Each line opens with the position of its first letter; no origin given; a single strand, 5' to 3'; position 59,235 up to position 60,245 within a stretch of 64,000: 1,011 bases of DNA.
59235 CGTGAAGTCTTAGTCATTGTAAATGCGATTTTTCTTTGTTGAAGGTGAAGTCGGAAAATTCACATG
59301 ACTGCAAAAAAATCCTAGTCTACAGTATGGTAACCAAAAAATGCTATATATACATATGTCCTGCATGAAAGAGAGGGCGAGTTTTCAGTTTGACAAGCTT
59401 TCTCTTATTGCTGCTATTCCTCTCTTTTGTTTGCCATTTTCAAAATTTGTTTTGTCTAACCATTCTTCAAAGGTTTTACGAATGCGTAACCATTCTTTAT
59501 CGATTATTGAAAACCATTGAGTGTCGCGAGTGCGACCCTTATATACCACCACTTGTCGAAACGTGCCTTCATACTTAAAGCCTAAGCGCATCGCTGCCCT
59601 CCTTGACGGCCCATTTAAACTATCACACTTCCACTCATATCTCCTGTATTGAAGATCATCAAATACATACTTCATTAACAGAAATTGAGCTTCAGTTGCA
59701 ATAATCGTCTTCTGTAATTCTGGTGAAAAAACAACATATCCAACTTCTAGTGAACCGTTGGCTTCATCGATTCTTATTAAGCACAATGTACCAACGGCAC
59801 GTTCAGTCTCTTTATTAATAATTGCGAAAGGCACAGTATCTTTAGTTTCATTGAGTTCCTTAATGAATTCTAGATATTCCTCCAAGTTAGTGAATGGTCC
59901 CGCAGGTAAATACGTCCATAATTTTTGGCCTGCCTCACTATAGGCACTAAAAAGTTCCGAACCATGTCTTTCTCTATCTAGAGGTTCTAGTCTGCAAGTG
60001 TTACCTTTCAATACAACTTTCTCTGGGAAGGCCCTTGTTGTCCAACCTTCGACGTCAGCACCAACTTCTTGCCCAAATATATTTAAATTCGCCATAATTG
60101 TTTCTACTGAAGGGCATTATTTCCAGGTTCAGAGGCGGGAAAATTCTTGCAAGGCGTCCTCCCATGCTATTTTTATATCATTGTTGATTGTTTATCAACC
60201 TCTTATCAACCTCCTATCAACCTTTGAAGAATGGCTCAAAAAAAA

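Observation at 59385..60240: Orphan subtelomeric GNAT acetyltransferase (YIR042C) with tandem GATAA-repeat, NCR-style promoter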

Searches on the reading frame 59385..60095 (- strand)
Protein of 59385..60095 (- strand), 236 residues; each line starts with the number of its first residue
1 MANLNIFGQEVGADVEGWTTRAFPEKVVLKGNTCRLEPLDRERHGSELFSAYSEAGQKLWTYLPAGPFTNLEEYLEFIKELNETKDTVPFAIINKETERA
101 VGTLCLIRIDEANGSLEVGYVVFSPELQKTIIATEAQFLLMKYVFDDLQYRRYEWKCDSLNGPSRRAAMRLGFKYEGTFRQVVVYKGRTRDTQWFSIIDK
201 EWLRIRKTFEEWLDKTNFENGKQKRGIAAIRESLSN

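Call 4: search_protein_families(library=pfam, proteins=[window:59385-60095:-], max_evalue=0.01)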
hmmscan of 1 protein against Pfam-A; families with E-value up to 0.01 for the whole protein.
window:59385-60095:- (236 aa): 3 families
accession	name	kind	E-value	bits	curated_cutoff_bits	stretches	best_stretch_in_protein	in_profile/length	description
PF13302.13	Acetyltransf_3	-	1.2e-16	62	25.4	1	44-174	11-138/138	Acetyltransferase (GNAT) domain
PF00583.31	Acetyltransf_1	-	7.3e-06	26.7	20.7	1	80-173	24-116/116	Acetyltransferase (GNAT) family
PF13420.13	Acetyltransf_4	-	0.00016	22.2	24.3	1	71-194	34-155/155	Acetyltransferase (GNAT) domain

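Call 5: search_protein_families(library=ncbifam, proteins=[window:59385-60095:-], max_evalue=0.01)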
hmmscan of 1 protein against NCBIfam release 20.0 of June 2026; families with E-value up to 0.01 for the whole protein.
window:59385-60095:- (236 aa): 4 families
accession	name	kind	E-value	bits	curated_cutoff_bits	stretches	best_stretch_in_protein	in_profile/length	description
NF007539.0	PRK10151.1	equivalog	2.3e-08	33.9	184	1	97-198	75-176/179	50S ribosomal protein L7/L12-serine acetyltransferase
NF011709.0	PRK15130.1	equivalog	4.8e-06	26.5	218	1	90-211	60-178/186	spermidine N1-acetyltransferase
TIGR03585.1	PseH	equivalog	0.00033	20.8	93.1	1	71-191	35-151/156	UDP-4-amino-4,6-dideoxy-N-acetyl-beta-L-altrosamine N-acetyltransferase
NF040702.1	ileS_w_GNAT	exception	0.00055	17.7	1999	1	83-179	329-423/1100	isoleucine--tRNA ligase, N-acetyltransferase domain-containing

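Call 11: search_solved_structures(query=window:59385-60095:-, max_evalue=0.01, show_alignments=2)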
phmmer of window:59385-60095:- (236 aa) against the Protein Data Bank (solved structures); distinct sequences matched with E-value up to 0.01: 20.
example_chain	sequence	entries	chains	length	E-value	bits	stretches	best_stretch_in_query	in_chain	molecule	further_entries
3tcv_A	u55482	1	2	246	4e-61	209.6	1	13-231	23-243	GCN5-related N-acetyltransferase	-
3pzj_A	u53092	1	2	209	2.1e-43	151.6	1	16-203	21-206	Probable acetyltransferases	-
2z0z_A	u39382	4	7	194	1e-10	44.6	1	22-210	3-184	Putative uncharacterized protein TTHA1799 | Ribosomal-protein-alanine acetyltransferase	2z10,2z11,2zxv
3fbu_A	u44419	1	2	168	2.2e-08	37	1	58-201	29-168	Acetyltransferase, GNAT family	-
8gxf_B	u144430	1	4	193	5.4e-08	35.7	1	24-213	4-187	GCN5 family acetyltransferase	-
1nsl_A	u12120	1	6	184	7.1e-08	35.3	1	100-202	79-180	Probable acetyltransferase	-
8gxj_A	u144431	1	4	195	3.8e-07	33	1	24-210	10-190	N-acetyltransferase domain-containing protein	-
1yre_A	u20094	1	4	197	3.8e-07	32.9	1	24-210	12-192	hypothetical protein PA3270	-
8gxk_A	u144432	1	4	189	4.4e-07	32.7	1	26-210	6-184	Protein N-acetyltransferase, RimJ/RimL family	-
8q6u_A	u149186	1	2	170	6.5e-06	28.9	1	79-202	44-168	Aminoglycoside N6'-acetyltransferase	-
6erd_A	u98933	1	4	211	1.7e-05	27.6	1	79-202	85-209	Aminoglycoside N6'-acetyltransferase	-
4r9m_A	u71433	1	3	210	7.4e-05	25.4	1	23-211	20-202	Spermidine N(1)-acetyltransferase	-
3r95_A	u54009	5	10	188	9.6e-05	25.1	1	69-196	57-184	MccE protein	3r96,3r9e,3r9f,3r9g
2fck_A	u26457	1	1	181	0.00012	24.8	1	80-198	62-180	ribosomal-protein-serine acetyltransferase, putative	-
6cy6_A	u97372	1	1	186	0.00018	24.2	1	33-211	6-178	Spermidine N(1)-acetyltransferase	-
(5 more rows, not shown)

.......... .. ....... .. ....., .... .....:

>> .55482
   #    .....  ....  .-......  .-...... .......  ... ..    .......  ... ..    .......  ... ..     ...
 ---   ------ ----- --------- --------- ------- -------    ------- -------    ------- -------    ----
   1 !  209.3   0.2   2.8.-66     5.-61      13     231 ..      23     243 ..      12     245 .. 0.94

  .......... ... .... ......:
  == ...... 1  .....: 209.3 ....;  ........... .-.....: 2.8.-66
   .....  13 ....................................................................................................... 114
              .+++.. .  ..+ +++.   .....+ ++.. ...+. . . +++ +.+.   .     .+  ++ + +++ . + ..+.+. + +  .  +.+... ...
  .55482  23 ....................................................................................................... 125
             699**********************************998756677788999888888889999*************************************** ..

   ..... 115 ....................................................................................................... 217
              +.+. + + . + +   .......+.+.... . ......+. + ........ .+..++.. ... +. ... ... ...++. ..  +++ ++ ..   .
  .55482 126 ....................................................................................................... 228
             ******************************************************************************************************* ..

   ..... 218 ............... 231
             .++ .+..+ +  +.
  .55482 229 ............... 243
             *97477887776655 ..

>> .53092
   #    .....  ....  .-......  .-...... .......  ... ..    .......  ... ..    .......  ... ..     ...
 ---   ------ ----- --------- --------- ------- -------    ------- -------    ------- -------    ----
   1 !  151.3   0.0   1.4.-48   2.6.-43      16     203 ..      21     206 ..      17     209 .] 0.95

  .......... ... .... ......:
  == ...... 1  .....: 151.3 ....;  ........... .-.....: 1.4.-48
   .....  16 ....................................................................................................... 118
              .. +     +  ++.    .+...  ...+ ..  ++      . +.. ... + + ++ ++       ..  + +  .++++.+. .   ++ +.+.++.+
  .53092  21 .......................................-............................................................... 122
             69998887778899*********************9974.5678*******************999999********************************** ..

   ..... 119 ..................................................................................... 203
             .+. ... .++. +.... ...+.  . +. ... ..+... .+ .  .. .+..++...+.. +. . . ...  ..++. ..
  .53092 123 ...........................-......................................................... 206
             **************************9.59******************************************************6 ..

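Call 12: find_homologous_proteins(query=window:59385-60095:-, max_evalue=0.00001)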
Query window:59385-60095:- (236 aa): 5237 proteins with E <= 0.00001 among 5423 candidates; the best 120 are listed.
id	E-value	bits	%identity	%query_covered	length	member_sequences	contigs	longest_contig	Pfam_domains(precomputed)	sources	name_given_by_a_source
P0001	4.6e-155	532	99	100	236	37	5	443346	PF13302.14,PF00583.32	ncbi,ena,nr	ncbi:BAQ_1a_G0027610.mRNA.1.CDS.1 [Saccharomyces cerevisiae]|nr:hypothetical protein H749_YJM195I001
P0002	3.8e-140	483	89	100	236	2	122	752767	PF13302.14,PF00583.32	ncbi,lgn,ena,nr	ncbi:CPA_1a_G0031610.mRNA.1.CDS.1 [Saccharomyces cerevisiae]|nr:AMP_1a_G0031320.mRNA.1.CDS.1 [Saccha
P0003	1.1e-138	478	87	100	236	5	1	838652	PF13302.14,PF00583.32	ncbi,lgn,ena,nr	ncbi:hypothetical protein N7582_002861 [Saccharomyces uvarum]|nr:hypothetical protein N7582_002861 [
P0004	1.6e-138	478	87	100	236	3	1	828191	PF13302.14,PF00583.32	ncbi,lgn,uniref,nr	ncbi:hypothetical protein SUVC_08G4170 [Saccharomyces uvarum]|uniref:N-acetyltransferase domain-cont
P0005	5.7e-136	469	86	100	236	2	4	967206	PF13302.14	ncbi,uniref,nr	ncbi:hypothetical protein SUVZ_05G2720 [Saccharomyces uvarum]|uniref:N-acetyltransferase domain-cont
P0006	7.8e-136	469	87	99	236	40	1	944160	PF13420.14,PF13302.14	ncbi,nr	ncbi:BAP_1a_G0043660.mRNA.1.CDS.1 [Saccharomyces cerevisiae]|nr:BAP_1a_G0043660.mRNA.1.CDS.1 [Saccha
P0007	4.6e-131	453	82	99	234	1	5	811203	PF13302.14,PF00583.32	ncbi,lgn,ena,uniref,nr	ncbi:hypothetical protein SMKI_09G0020 [Saccharomyces mikatae IFO 1815]|uniref:N-acetyltransferase d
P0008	1.2e-107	377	74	99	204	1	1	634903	-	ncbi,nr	ncbi:BBF_collapsed_G0016820.mRNA.1.CDS.1 [Saccharomyces cerevisiae]|nr:BBF_collapsed_G0016820.mRNA.1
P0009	2.0e-89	317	59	96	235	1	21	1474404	PF13302.14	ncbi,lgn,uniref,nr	ncbi:hypothetical protein ZYGR_0AK07710 [Zygosaccharomyces rouxii]|uniref:N-acetyltransferase domain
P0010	5.7e-89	316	58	100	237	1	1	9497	PF13302.14,PF00583.32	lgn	-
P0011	2.2e-87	310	57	99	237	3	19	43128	PF13420.14,PF13302.14,PF00583.32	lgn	-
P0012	2.6e-87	310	55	97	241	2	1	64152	PF13420.14,PF13302.14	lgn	-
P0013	2.0e-86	307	58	99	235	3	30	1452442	PF13302.14,PF00583.32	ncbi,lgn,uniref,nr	ncbi:hypothetical protein ZYGR_0N07700 [Zygosaccharomyces rouxii]|uniref:N-acetyltransferase domain-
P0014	1.7e-84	301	55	100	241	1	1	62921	PF13420.14,PF13302.14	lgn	-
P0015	2.0e-84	301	59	96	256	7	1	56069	PF13302.14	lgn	-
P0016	4.5e-84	300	55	97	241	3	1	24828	PF13420.14,PF13302.14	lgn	-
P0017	6.7e-84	299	55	98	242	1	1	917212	PF13420.14,PF13302.14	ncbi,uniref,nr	ncbi:hypothetical protein HG536_0G00130 [Torulaspora globosa]|uniref:N-acetyltransferase domain-cont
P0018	4.7e-83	296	55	99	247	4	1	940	PF13302.14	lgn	-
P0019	9.8e-83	295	56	96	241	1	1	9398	PF13302.14,PF00583.32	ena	-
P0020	1.0e-82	295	55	99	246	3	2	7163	PF13302.14,PF00583.32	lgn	-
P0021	2.9e-82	294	54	99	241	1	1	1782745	PF13302.14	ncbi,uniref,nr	ncbi:LANO_0G16644g1_1 [Lachancea nothofagi CBS 11611]|uniref:LANO_0G16644g1_1 n=1 Tax=Lachancea noth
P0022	5.0e-82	293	55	98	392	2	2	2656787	PF13673.14,PF13420.14,PF13302.14,PF13508.14,PF00583.32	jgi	jgi:RimJ/RimL family protein N-acetyltransferase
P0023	5.0e-82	293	55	98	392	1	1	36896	PF13673.14,PF13420.14,PF13302.14,PF13508.14,PF00583.32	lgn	-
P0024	1.3e-81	291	55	98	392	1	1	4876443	PF13673.14,PF13420.14,PF13302.14,PF13508.14,PF00583.32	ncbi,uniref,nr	ncbi:GCN5 family acetyltransferase [Cedecea neteri]|uniref:GCN5 family acetyltransferase n=1 Tax=Ced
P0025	1.3e-81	291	55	98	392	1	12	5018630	PF13673.14,PF13302.14,PF13508.14,PF00583.32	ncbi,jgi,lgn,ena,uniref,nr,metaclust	ncbi:GNAT family N-acetyltransferase [Cedecea sp. P7760]|jgi:RimJ/RimL family protein N-acetyltransf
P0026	2.5e-81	291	55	99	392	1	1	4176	PF13673.14,PF13302.14,PF13508.14,PF00583.32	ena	-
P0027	4.0e-81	290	55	98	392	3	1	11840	PF13673.14,PF13302.14,PF13508.14,PF00583.32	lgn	-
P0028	1.1e-80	288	52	98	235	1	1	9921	PF13302.14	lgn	-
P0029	2.0e-80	288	54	99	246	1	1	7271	PF13302.14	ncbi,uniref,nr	ncbi:LAQU0S45e00100g1_1 [Lachancea quebecensis]|uniref:LAQU0S45e00100g1_1 n=1 Tax=Lachancea quebecen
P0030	4.2e-80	287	54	98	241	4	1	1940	PF13302.14,PF00583.32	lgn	-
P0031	4.7e-80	286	57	97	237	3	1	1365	PF13302.14,PF00583.32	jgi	jgi:RimJ/RimL family protein N-acetyltransferase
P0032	6.0e-80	286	56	96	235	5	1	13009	PF13302.14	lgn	-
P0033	1.2e-79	285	55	98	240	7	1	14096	PF13302.14,PF00583.32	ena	-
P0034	1.3e-79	285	55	97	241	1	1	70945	PF13420.14,PF13302.14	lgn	-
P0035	1.8e-79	284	54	99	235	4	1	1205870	PF13302.14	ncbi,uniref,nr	ncbi:GNAT family N-acetyltransferase [Ralstonia pickettii]|uniref:GNAT family N-acetyltransferase n=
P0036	1.8e-79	284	57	96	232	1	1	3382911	PF13302.14,PF00583.32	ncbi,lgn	ncbi:GNAT family N-acetyltransferase [Williamsia sp. SKLECPSW1]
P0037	1.8e-79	284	55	95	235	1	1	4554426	PF13302.14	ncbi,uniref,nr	ncbi:GNAT family protein [Arthrobacter sp. StoSoilB22]|uniref:GNAT family N-acetyltransferase n=1 Ta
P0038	1.9e-79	284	56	99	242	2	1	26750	PF13302.14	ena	-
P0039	2.0e-79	284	56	98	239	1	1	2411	PF13302.14,PF00583.32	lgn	-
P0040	2.3e-79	284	55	97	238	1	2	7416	PF13302.14,PF00583.32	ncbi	ncbi:MAG: GNAT family protein [Collimonas sp.]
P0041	2.4e-79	284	53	99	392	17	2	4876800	PF13673.14,PF13420.14,PF13302.14,PF13508.14,PF00583.32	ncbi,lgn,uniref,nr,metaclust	ncbi:ribosomal-protein-L7/L12-serine acetyltransferase [Cedecea davisae]|uniref:Acetyltransferase, G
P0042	2.7e-79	284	53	99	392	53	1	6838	PF13673.14,PF13420.14,PF13302.14,PF13508.14,PF00583.32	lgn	-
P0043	2.7e-79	284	54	99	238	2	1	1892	PF13302.14,PF00583.32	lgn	-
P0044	3.0e-79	284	56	97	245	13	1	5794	PF13302.14,PF00583.32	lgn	-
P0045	3.0e-79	284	55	98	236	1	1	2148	PF13302.14,PF00583.32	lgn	-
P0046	3.1e-79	284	54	99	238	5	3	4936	PF13302.14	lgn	-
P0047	3.4e-79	284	54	97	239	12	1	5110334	PF13302.14,PF00583.32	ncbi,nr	ncbi:RimJ/RimL family protein N-acetyltransferase [Arthrobacter globiformis]|nr:RimJ/RimL family pro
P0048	3.9e-79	283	54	98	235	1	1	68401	PF13302.14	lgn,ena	-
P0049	4.1e-79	283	55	98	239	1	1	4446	PF13302.14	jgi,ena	-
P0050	4.7e-79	283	53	100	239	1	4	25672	PF13420.14,PF13302.14,PF00583.32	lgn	-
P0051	5.0e-79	283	52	98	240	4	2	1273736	PF13302.14,PF00583.32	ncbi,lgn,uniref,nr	ncbi:hypothetical protein LMG28688_05478 [Paraburkholderia caffeinitolerans]|uniref:N-acetyltransfer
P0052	6.6e-79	283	54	98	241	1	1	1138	PF13302.14,PF00583.32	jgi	jgi:RimJ/RimL family protein N-acetyltransferase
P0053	8.7e-79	282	53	100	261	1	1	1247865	PF13302.14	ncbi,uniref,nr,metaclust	ncbi:LADA_0D13146g1_1 [Lachancea dasiensis]|uniref:LADA_0D13146g1_1 n=1 Tax=Lachancea dasiensis TaxI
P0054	1.0e-78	282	54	97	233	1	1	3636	PF13302.14,PF00583.32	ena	-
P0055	1.1e-78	282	55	97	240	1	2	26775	PF13302.14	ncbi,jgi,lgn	jgi:RimJ/RimL family protein N-acetyltransferase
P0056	1.5e-78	281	55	96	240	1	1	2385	PF13302.14,PF00583.32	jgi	jgi:RimJ/RimL family protein N-acetyltransferase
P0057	1.5e-78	281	56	97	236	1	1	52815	PF13302.14,PF00583.32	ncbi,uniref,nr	ncbi:GNAT family N-acetyltransferase [Trinickia terrae]|uniref:GNAT family N-acetyltransferase n=1 T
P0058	1.6e-78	281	57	96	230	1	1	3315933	PF13302.14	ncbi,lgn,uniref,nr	ncbi:GNAT family N-acetyltransferase [Entomomonas sp. E2T0]|uniref:GNAT family N-acetyltransferase n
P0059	1.7e-78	281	54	97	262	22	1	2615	PF13302.14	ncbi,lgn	-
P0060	2.1e-78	281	55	95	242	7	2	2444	PF13302.14,PF00583.32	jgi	-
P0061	2.1e-78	281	54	98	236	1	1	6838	PF13302.14,PF00583.32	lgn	-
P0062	2.3e-78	281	55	99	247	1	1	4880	PF13302.14,PF00583.32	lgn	-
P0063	2.3e-78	281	54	97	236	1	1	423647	PF13302.14,PF00583.32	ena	-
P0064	2.4e-78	281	52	100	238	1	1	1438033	PF13302.14,PF00583.32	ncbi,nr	ncbi:GCN5-related N-acetyltransferase (plasmid) [Caballeronia cordobensis]|nr:GCN5-related N-acetylt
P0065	2.6e-78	281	54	97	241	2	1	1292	PF13302.14,PF00583.32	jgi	jgi:RimJ/RimL family protein N-acetyltransferase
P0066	2.6e-78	281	54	98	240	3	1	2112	PF13302.14,PF00583.32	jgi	jgi:RimJ/RimL family protein N-acetyltransferase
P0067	2.7e-78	281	53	98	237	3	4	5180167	PF13302.14,PF00583.32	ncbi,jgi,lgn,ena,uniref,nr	ncbi:acetyltransferase [Serratia sp. Leaf50]|uniref:GNAT family N-acetyltransferase n=1 Tax=Rouxiell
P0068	2.8e-78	281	54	100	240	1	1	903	PF13302.14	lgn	-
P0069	2.9e-78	280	54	97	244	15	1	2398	PF13302.14,PF00583.32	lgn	-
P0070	3.1e-78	280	52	100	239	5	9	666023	PF13302.14,PF00583.32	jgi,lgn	-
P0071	3.3e-78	280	54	97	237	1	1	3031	PF13302.14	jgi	jgi:RimJ/RimL family protein N-acetyltransferase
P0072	3.7e-78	280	55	96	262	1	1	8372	PF13302.14,PF00583.32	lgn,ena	-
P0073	4.2e-78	280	51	100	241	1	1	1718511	PF13302.14,PF00583.32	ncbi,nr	ncbi:LAFA_0D07954g1_1 [Lachancea sp. 'fantastica']|nr:LAFA_0D07954g1_1 [Lachancea sp. 'fantastica']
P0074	4.5e-78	280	54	99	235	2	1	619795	PF13302.14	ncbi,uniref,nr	ncbi:GNAT family N-acetyltransferase [Ralstonia soli]|uniref:GNAT family N-acetyltransferase n=1 Tax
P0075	5.8e-78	280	53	98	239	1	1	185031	PF13302.14,PF00583.32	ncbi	-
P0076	6.2e-78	279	55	98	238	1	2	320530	PF13302.14,PF00583.32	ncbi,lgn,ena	-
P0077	6.9e-78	279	56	96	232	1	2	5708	PF13302.14,PF00583.32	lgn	-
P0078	7.3e-78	279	54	98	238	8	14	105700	PF13302.14,PF00583.32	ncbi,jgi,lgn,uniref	ncbi:MAG: GNAT family N-acetyltransferase [Trinickia sp.]|uniref:GNAT family N-acetyltransferase n=1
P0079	7.7e-78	279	52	100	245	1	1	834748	PF13420.14,PF13302.14,PF00583.32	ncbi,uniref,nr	ncbi:LADA_0A00188g1_1 [Lachancea dasiensis]|uniref:LADA_0A00188g1_1 n=1 Tax=Lachancea dasiensis TaxI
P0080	7.7e-78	279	55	97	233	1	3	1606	PF13302.14,PF00583.32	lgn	-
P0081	7.7e-78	279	56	97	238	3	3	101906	PF13302.14,PF00583.32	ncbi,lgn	-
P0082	8.2e-78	279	53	97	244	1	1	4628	PF13302.14,PF00583.32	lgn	-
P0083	8.2e-78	279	53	98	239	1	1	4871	PF13302.14,PF00583.32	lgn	-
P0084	9.0e-78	279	53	99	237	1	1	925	PF13420.14,PF13302.14,PF00583.32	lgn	-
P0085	9.1e-78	279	56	94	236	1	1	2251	PF13302.14,PF00583.32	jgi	jgi:RimJ/RimL family protein N-acetyltransferase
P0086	9.2e-78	279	53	98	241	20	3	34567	PF13302.14,PF00583.32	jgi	jgi:RimJ/RimL family protein N-acetyltransferase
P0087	9.4e-78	279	55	96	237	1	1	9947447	PF13302.14,PF00583.32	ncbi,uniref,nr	ncbi:GNAT family N-acetyltransferase [Streptomyces roseirectus]|uniref:GNAT family N-acetyltransfera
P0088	9.4e-78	279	52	98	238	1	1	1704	PF13302.14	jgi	jgi:RimJ/RimL family protein N-acetyltransferase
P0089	9.6e-78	279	56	97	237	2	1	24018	PF13302.14,PF00583.32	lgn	-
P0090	1.0e-77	279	55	97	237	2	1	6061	PF13302.14,PF00583.32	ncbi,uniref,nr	ncbi:GNAT family protein [Erwinia sp.]|uniref:GNAT family N-acetyltransferase n=1 Tax=Erwinia citreu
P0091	1.0e-77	279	53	99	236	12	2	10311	PF13302.14,PF00583.32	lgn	-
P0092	1.0e-77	279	55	96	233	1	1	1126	PF13302.14,PF00583.32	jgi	jgi:RimJ/RimL family protein N-acetyltransferase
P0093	1.1e-77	279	51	100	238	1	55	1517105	PF13302.14,PF00583.32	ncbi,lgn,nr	ncbi:N-acetyltransferase (plasmid) [Burkholderia sp. SFA1]|nr:N-acetyltransferase [Burkholderia sp. 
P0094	1.1e-77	279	54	98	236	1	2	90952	PF13420.14,PF13302.14,PF00583.32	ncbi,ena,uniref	ncbi:GNAT family N-acetyltransferase [Rhodoferax sp.]|uniref:GNAT family N-acetyltransferase n=1 Tax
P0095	1.2e-77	279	55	97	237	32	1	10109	PF13302.14,PF00583.32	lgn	-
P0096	1.2e-77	279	54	98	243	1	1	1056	PF13302.14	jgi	-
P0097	1.3e-77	278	53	99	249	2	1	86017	PF13302.14,PF00583.32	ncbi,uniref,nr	ncbi:MAG: hypothetical protein GAK28_03864 [Luteibacter sp.]|uniref:GNAT family N-acetyltransferase 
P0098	1.5e-77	278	56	95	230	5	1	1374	PF13302.14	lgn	-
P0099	1.6e-77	278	54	96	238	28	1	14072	PF13302.14,PF00583.32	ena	-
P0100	1.8e-77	278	51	100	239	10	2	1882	PF13302.14,PF00583.32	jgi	jgi:RimJ/RimL family protein N-acetyltransferase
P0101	1.8e-77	278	56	94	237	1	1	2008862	PF13302.14,PF00583.32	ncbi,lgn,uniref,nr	ncbi:GNAT family N-acetyltransferase [Methylobacillus gramineus]|uniref:GNAT family N-acetyltransfer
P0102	1.9e-77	278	55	96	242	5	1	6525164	PF13302.14,PF00583.32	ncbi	ncbi:GNAT family N-acetyltransferase [Achromobacter aegrifaciens]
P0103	2.0e-77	278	53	98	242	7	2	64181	PF13302.14,PF00583.32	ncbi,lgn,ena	-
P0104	2.0e-77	278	54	99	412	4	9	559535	PF13673.14,PF13302.14,PF13508.14,PF00583.32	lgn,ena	-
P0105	2.0e-77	278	52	97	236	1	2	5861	PF13302.14,PF00583.32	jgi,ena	-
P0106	2.2e-77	278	53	98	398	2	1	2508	PF13673.14,PF13302.14,PF13508.14,PF00583.32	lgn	-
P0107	2.4e-77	278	52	100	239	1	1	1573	PF13302.14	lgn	-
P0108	2.5e-77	277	52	99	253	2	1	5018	PF13302.14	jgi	jgi:RimJ/RimL family protein N-acetyltransferase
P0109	2.7e-77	277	53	97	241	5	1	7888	PF13302.14,PF00583.32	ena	-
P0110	2.7e-77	277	53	99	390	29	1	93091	PF13302.14,PF13508.14,PF00583.32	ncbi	ncbi:MAG: GNAT family N-acetyltransferase [Pseudorhodoferax sp.]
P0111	2.8e-77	277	52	99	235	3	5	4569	PF13302.14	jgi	jgi:RimJ/RimL family protein N-acetyltransferase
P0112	2.9e-77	277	55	97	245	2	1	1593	PF13302.14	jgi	jgi:RimJ/RimL family protein N-acetyltransferase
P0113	2.9e-77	277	53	96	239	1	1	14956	PF13302.14,PF00583.32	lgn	-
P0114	3.0e-77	277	54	97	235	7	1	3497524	PF13302.14,PF00583.32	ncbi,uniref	ncbi:GNAT family N-acetyltransferase [Burkholderia sp. 22PA0099]|uniref:GNAT family N-acetyltransfer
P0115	3.3e-77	277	55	99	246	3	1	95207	PF13302.14,PF00583.32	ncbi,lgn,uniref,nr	ncbi:GNAT family N-acetyltransferase [Streptomyces sp. YC504]|uniref:GNAT family N-acetyltransferase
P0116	4.0e-77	277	54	96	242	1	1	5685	PF13302.14,PF00583.32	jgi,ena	-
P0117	4.0e-77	277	54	96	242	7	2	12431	PF13302.14,PF00583.32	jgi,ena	-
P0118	4.2e-77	277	52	98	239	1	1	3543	PF13302.14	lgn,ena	-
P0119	4.4e-77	277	52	100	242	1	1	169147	PF13302.14,PF00583.32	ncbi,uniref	ncbi:GNAT family N-acetyltransferase [Streptomyces murinus]|uniref:GNAT family N-acetyltransferase n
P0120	4.6e-77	277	53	97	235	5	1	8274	PF13302.14,PF00583.32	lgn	-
